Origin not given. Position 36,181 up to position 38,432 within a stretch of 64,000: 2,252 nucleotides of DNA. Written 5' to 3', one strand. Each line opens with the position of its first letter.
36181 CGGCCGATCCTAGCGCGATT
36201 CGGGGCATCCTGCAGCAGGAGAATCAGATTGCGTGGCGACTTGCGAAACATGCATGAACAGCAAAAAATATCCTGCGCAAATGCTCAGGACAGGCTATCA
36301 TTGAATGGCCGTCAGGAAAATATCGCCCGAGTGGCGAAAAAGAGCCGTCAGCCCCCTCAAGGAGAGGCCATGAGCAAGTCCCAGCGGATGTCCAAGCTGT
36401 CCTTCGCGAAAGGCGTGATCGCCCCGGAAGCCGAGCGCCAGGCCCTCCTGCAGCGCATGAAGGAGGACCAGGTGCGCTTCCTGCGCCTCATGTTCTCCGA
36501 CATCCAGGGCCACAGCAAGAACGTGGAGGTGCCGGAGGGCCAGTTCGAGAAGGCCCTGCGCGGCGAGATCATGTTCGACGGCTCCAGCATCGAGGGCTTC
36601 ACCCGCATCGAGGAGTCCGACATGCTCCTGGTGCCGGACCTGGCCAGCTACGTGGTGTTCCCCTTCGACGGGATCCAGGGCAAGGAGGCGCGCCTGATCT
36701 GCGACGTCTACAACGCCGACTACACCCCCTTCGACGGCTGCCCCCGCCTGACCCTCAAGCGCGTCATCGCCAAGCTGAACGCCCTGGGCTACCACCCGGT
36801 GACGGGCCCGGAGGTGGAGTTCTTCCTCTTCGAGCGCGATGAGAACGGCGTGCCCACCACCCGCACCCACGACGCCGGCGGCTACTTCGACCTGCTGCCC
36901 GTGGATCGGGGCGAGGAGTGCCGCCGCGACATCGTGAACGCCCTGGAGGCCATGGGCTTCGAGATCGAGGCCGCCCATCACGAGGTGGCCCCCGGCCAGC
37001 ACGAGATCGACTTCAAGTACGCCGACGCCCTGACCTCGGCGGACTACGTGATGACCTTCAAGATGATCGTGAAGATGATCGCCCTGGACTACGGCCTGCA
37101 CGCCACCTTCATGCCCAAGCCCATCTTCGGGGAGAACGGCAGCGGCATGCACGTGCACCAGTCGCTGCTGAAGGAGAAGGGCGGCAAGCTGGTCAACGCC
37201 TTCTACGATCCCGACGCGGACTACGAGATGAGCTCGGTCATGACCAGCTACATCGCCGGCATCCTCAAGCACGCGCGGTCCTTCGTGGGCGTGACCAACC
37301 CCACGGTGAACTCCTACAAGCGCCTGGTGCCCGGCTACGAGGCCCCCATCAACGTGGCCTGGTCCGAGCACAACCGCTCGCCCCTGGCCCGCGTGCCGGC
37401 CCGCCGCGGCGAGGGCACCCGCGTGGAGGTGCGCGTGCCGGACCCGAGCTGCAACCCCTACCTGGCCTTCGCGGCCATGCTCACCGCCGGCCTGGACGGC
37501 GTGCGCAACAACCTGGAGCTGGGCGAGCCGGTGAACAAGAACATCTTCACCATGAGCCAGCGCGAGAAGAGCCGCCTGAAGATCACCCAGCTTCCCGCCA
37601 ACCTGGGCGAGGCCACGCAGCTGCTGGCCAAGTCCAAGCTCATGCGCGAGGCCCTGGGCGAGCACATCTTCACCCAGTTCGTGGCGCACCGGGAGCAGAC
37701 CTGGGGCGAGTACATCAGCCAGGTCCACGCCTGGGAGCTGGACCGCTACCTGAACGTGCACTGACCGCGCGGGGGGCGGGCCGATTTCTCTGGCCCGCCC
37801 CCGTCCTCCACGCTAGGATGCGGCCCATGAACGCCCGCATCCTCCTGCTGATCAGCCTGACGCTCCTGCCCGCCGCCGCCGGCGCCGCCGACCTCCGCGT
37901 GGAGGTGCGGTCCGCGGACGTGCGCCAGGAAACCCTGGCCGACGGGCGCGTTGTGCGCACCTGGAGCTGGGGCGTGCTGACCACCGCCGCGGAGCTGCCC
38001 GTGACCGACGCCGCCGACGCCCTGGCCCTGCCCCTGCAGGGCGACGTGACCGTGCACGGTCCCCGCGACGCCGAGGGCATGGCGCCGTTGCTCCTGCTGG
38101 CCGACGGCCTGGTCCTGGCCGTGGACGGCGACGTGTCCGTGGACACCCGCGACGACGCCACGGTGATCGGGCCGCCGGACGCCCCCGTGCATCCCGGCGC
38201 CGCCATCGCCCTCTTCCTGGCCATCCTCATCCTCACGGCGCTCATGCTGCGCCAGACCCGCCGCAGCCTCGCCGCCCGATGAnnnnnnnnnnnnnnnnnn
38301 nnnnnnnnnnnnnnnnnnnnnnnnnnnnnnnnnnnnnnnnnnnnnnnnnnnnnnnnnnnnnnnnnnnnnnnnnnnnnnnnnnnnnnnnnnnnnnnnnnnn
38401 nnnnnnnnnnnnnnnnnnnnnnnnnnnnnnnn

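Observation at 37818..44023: Glycan-anchor biosynthesis block (WaaL/Wzy_C ligase, GT4, WecA, methyltransferase, unknown) directly upstream of the T9SS-type cargo peptidases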

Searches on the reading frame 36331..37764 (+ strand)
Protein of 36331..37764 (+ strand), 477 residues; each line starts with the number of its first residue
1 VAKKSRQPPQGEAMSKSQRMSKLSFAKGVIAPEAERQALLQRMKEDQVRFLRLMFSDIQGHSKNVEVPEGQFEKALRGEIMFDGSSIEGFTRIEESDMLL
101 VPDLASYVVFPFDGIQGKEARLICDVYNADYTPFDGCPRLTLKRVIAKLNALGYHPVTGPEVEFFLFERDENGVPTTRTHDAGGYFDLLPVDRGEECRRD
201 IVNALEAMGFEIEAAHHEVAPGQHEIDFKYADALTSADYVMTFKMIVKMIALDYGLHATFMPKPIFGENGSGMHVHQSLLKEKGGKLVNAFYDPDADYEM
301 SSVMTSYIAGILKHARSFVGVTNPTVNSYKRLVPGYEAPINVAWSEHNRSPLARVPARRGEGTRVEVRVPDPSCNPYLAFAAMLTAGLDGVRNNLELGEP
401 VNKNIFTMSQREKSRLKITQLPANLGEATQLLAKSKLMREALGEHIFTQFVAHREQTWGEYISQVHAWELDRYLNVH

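Call 12: search_protein_families(library=pfam, proteins=[window:36331-37764:+], max_evalue=0.001)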
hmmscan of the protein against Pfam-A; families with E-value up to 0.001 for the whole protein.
window:36331-37764:+ (477 aa): 2 families
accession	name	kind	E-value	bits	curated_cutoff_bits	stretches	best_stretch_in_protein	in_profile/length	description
PF00120.29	Gln-synt_C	-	1.4e-135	452.2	24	1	136-473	2-344/344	Glutamine synthetase, catalytic domain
PF03951.24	Gln-synt_N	-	4.6e-28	97.1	33.4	1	47-128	1-81/82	Glutamine synthetase, beta-Grasp domain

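Call 13: search_protein_families(library=ncbifam, proteins=[window:36331-37764:+], max_evalue=0.001)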
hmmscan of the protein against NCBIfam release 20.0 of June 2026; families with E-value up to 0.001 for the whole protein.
window:36331-37764:+ (477 aa): 5 families
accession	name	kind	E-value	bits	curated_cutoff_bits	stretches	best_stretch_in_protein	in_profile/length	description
TIGR00653.1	GlnA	equivalog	6.5e-161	536.1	429.15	1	39-474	3-461/462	type I glutamate--ammonia ligase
TIGR03105.1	gln_synth_III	equivalog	2.4e-99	332.8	469.6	1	42-475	4-435/435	type III glutamate--ammonia ligase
NF007006.0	PRK09469.1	equivalog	3.1e-91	306.3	845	2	171-471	166-464/469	glutamate--ammonia ligase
NF045547.1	GGputSyn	equivalog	1e-86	291.4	650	1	37-469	3-438/438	gamma-glutamylputrescine synthetase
NF041605.1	gln_syn_GlnII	equivalog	1.2e-13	51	500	1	81-279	36-232/333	glutamine synthetase GlnII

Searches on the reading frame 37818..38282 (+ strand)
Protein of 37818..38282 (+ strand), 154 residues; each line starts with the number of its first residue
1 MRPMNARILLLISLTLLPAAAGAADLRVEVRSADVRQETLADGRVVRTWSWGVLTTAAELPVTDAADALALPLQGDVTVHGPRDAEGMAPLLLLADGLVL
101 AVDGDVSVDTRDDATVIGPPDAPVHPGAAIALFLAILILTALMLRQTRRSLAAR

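Call 6: search_protein_families(library=pfam, proteins=[window:37818-38282:+], max_evalue=0.01)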
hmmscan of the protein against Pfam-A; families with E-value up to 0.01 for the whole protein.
window:37818-38282:+ (154 aa): 1 family
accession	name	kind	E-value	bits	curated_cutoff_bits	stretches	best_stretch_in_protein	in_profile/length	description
PF06197.19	DUF998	-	0.0048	17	30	1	81-151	64-131/184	Protein of unknown function (DUF998)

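Call 7: search_protein_families(library=ncbifam, proteins=[window:37818-38282:+], max_evalue=0.01)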
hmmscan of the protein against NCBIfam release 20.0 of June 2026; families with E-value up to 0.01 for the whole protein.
window:37818-38282:+ (154 aa): 0 families

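Call 36: list_cluster_members(proteins=[window:37818-38282:+, window:38279-39634:+, window:39631-40743:+, window:40856-42133:+, window:42096-42746:+, window:42743-44023:+, window:44111-48982:+, window:49272-54113:+])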
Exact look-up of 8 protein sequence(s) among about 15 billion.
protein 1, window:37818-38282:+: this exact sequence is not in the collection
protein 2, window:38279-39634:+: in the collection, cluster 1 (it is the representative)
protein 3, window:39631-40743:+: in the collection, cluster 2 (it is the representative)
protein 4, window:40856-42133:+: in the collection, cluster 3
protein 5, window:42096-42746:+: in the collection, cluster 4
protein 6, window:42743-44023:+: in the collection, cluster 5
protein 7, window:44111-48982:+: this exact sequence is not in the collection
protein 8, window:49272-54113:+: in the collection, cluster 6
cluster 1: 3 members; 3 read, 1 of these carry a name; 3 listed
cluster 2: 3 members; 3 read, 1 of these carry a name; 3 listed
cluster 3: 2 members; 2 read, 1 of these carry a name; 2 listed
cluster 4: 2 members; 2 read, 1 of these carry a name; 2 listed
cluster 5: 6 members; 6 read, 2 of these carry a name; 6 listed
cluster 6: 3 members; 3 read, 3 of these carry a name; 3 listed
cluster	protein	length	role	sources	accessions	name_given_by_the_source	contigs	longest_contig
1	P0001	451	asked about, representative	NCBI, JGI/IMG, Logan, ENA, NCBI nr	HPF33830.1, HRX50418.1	MAG TPA: O-antigen ligase family protein [Candidatus Krumholzibacteria bacterium] | O-antigen ligase family protein [Candidatus Krumholzibacteria bacterium]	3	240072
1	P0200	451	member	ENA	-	-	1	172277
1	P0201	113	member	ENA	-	-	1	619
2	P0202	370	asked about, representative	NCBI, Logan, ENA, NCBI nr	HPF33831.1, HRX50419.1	MAG TPA: glycosyltransferase family 1 protein [Candidatus Krumholzibacteria bacterium] | glycosyltransferase family 1 protein [Candidatus Krumholzibacteria bacterium]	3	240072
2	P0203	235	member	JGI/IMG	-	-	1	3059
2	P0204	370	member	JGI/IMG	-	-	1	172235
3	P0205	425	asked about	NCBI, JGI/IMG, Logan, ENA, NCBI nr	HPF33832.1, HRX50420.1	MAG TPA: MraY family glycosyltransferase [Candidatus Krumholzibacteria bacterium] | MraY family glycosyltransferase [Candidatus Krumholzibacteria bacterium]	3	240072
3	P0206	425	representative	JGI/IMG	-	-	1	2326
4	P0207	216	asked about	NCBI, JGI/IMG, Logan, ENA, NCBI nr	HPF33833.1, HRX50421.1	MAG TPA: class I SAM-dependent methyltransferase [Candidatus Krumholzibacteria bacterium] | class I SAM-dependent methyltransferase [Candidatus Krumholzibacteria bacterium]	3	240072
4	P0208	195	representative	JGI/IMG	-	-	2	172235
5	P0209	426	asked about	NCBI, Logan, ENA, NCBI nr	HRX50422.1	MAG TPA: hypothetical protein P5571_03585 [Candidatus Krumholzibacteria bacterium] | hypothetical protein [Candidatus Krumholzibacteria bacterium]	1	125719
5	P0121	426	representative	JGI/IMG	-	-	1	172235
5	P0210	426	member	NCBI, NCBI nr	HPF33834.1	MAG TPA: hypothetical protein PLH84_00210 [Candidatus Krumholzibacteria bacterium] | hypothetical protein [Candidatus Krumholzibacteria bacterium]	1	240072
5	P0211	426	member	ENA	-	-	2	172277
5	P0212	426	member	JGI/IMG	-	-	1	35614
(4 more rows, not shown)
